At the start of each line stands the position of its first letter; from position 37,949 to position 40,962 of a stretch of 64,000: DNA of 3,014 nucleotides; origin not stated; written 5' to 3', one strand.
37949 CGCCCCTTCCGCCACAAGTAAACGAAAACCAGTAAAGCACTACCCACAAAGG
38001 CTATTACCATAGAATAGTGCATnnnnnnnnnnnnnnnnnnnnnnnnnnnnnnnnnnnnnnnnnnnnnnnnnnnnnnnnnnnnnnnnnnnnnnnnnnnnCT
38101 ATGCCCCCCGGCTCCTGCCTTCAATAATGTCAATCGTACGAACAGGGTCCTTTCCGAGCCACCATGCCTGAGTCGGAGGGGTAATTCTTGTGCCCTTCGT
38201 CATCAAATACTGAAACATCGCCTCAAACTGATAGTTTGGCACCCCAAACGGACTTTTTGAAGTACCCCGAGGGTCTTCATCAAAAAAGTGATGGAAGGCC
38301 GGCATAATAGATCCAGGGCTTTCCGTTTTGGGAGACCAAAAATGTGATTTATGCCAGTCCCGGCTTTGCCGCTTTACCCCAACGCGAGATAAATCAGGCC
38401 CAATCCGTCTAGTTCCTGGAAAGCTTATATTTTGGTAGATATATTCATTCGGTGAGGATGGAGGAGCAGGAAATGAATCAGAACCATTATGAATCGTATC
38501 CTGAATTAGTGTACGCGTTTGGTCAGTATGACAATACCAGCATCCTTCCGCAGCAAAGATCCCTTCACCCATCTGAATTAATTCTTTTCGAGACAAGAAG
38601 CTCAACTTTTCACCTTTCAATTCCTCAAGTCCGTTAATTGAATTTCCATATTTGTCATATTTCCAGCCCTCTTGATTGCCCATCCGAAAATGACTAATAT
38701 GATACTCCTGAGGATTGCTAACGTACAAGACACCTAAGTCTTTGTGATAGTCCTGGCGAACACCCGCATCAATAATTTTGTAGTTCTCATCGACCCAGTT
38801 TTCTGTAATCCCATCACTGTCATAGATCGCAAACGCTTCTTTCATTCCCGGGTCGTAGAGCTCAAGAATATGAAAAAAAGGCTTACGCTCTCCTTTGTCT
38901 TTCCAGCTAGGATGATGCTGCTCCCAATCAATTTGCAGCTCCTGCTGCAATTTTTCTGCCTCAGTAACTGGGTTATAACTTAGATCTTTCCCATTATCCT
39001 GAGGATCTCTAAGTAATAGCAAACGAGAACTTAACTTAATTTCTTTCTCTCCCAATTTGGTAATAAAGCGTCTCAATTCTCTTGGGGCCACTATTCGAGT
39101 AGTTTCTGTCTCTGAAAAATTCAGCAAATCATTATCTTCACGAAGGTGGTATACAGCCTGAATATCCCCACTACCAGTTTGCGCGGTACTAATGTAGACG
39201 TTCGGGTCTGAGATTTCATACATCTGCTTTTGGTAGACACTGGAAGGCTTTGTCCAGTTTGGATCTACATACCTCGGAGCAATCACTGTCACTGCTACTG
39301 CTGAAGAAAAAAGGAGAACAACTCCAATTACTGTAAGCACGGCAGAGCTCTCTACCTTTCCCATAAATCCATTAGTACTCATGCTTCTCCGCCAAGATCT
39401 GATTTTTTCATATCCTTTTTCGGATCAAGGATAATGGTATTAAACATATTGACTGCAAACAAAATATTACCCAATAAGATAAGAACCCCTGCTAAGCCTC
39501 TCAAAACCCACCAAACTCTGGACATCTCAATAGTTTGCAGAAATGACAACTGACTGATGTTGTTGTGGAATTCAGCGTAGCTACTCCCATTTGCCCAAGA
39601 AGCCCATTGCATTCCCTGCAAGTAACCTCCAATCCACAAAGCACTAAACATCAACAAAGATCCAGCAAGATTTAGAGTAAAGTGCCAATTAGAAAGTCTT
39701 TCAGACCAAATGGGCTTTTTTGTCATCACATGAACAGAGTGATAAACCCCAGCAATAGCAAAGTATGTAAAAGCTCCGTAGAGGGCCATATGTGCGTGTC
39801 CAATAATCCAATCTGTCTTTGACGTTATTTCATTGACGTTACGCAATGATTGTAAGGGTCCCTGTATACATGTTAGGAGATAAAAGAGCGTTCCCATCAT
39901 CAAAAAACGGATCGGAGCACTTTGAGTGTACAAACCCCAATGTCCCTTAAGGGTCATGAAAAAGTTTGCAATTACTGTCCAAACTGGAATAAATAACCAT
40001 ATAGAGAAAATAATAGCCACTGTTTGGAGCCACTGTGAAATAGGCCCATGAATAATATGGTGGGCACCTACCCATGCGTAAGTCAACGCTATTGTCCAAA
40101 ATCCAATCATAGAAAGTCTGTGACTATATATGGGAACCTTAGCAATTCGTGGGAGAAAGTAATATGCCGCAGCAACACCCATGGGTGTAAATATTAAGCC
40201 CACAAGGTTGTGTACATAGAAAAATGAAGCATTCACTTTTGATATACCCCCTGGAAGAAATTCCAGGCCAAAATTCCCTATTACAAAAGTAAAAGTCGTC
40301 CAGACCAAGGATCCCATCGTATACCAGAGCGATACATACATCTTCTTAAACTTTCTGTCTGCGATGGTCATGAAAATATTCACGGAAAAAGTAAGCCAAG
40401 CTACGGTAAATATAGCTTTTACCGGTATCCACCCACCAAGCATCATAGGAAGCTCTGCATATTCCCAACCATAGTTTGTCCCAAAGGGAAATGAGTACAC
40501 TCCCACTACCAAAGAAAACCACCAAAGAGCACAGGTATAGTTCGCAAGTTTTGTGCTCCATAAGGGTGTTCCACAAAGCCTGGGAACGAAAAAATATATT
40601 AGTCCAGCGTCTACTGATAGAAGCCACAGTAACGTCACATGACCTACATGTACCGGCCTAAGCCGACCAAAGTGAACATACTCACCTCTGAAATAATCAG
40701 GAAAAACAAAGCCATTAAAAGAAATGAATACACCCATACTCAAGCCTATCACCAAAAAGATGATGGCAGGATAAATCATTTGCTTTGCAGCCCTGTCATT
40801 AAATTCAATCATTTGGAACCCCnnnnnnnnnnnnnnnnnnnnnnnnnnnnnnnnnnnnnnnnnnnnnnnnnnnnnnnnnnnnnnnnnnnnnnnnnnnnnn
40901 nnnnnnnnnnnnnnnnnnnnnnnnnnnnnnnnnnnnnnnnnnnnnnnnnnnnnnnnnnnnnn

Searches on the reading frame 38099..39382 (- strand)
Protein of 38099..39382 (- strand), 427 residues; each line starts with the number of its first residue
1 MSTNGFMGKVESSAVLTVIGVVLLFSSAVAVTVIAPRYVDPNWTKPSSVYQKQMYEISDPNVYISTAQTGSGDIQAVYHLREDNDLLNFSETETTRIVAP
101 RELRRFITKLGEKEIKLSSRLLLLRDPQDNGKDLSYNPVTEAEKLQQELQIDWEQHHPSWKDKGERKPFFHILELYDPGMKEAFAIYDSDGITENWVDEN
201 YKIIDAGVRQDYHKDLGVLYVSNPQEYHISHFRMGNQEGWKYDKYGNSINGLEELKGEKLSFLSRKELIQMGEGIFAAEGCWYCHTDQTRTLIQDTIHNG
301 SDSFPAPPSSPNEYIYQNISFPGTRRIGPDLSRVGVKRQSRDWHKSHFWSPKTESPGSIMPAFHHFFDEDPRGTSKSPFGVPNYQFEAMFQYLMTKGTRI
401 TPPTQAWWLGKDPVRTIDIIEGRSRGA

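Call 4: search_protein_families(library=pfam, proteins=[window:38099-39382:-], max_evalue=0.01)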
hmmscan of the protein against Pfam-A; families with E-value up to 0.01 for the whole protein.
window:38099-39382:- (427 aa): 1 family
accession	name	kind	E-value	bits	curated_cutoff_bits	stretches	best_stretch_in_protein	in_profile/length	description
PF02433.20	FixO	-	4.5e-22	79.1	29.6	1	268-370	49-144/219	Cytochrome C oxidase, mono-heme subunit/FixO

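Call 5: search_protein_families(library=ncbifam, proteins=[window:38099-39382:-], max_evalue=0.01)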
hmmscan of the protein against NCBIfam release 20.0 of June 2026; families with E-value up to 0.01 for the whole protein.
window:38099-39382:- (427 aa): 5 families
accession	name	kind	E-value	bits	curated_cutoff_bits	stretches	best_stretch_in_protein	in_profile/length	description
NF011055.0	PRK14487.1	subfamily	2.4e-21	76.2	218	1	268-368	55-148/212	cbb3-type cytochrome c oxidase subunit II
NF011053.0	PRK14485.1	subfamily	9e-20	70.4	1080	1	271-370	541-633/716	putative bifunctional cbb3-type cytochrome c oxidase subunit I/II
TIGR00781.1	ccoO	equivalog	3e-18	66.4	200.65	1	270-369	51-143/232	cytochrome-c oxidase, cbb3-type subunit II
NF011054.0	PRK14486.1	equivalog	7.8e-16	58.4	447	1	271-370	53-144/294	putative bifunctional cbb3-type cytochrome c oxidase subunit II/cytochrome c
TIGR04485.1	thiosulf_SoxX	equivalog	0.0041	17.8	61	1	326-373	20-58/78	sulfur oxidation c-type cytochrome SoxX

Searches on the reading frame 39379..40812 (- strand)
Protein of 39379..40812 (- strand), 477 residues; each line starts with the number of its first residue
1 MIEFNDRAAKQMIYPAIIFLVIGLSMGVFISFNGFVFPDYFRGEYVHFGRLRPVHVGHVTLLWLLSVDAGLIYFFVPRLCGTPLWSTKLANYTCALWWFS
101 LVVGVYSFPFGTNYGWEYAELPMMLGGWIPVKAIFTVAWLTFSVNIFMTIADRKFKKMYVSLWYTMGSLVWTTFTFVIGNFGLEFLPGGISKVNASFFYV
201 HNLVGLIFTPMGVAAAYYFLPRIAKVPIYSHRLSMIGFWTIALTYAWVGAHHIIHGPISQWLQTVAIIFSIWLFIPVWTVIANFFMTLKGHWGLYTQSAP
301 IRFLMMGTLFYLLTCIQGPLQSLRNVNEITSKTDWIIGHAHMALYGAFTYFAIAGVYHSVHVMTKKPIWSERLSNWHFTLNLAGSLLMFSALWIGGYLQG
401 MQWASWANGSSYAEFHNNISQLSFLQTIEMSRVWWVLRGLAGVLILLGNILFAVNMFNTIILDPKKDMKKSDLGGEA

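Call 4: search_protein_families(library=pfam, proteins=[window:39379-40812:-], max_evalue=0.01)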
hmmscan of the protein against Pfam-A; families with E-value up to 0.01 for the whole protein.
window:39379-40812:- (477 aa): 1 family
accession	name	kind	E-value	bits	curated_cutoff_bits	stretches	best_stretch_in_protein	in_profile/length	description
PF00115.25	COX1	-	8.1e-78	262.6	34.8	1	8-443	2-435/436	Cytochrome C and Quinol oxidase polypeptide I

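Call 5: search_protein_families(library=ncbifam, proteins=[window:39379-40812:-], max_evalue=0.01)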
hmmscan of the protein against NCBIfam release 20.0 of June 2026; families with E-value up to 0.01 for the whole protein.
window:39379-40812:- (477 aa): 3 families
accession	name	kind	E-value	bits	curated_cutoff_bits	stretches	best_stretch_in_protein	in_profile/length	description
TIGR00780.1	ccoN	equivalog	1.7e-78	264.7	583.15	1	7-469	6-467/474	cytochrome-c oxidase, cbb3-type subunit I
NF011053.0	PRK14485.1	subfamily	4.4e-75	253.3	1080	1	2-465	8-465/716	putative bifunctional cbb3-type cytochrome c oxidase subunit I/II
TIGR02891.1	CtaD_CoxA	equivalog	4e-11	42.3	670.75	1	197-430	230-458/504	cytochrome c oxidase subunit I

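Call 69: search_solved_structures(query=window:39379-40812:-, max_evalue=0.00001, show_alignments=1)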
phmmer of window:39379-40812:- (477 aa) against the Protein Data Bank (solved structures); distinct sequences matched with E-value up to 0.00001: 5.
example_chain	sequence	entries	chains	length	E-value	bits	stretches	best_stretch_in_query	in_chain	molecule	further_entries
3mk7_A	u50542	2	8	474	7.8e-60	206.6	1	7-460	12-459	Cytochrome c oxidase, cbb3-type, subunit N | Cbb3-type cytochrome c oxidase subunit CcoN1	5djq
9g6b_A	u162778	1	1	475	1.5e-58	202.4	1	4-460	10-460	cytochrome-c oxidase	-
8smr_E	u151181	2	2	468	3.5e-53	184.6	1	4-460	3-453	cytochrome-c oxidase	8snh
9g83_t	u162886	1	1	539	1.6e-47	166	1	16-467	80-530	cytochrome-c oxidase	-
6xkw_n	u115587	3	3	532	5.1e-47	164.3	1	14-465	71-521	Cytochrome c oxidase, Cbb3-type, subunit I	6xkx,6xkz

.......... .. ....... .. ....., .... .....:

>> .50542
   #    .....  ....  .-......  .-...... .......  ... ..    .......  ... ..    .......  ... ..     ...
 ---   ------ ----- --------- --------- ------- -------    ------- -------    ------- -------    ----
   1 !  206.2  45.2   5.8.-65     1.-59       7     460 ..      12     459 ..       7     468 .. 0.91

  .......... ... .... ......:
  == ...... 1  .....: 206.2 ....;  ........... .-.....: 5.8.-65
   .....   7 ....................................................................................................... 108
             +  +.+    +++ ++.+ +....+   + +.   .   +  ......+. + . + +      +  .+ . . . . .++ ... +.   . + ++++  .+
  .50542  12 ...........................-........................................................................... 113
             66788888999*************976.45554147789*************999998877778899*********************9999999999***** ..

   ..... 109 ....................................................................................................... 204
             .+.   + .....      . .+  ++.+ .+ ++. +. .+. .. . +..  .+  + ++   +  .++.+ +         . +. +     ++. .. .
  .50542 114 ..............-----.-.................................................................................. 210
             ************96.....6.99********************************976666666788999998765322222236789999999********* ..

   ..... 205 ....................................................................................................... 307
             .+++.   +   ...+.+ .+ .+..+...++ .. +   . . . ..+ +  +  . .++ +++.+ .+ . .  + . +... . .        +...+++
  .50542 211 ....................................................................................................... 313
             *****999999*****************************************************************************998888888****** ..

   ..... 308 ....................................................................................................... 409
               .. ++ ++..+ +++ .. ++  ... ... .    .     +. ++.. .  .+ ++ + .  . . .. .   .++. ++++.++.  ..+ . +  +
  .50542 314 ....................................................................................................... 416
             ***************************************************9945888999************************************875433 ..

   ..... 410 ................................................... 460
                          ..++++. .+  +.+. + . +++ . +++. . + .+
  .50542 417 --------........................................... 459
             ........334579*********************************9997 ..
